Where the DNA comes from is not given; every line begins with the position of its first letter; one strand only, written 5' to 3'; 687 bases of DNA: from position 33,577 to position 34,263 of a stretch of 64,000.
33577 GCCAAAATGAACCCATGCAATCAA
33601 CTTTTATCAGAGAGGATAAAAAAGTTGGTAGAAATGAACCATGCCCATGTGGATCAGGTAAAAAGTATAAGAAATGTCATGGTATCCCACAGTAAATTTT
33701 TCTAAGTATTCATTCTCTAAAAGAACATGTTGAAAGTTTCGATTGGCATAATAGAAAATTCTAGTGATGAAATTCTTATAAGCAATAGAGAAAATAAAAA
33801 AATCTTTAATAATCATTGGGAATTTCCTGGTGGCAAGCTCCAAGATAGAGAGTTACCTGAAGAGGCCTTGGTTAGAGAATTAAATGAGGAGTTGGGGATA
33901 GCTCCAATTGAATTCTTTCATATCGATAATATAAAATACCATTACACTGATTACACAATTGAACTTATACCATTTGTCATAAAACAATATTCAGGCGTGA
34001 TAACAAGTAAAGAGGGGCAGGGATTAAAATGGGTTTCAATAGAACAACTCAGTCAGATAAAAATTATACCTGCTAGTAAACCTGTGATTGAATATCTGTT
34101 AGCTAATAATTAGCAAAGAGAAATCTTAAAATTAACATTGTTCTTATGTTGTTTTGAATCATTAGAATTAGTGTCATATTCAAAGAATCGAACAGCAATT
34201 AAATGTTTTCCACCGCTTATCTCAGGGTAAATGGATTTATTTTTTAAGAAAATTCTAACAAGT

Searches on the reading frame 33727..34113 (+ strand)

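Call 48: search_protein_families(library=pfam, max_evalue=0.000001, proteins=[window:33727-34113:+])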
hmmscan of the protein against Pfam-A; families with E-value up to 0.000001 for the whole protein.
window:33727-34113:+ (128 aa): 2 families
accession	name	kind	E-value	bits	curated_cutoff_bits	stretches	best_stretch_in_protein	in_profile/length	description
PF14815.12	NUDIX_4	-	6.3e-18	65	35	1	7-122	3-112/113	NUDIX domain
PF00293.34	NUDIX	-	4.5e-17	62.7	21.1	1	5-122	5-132/134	NUDIX domain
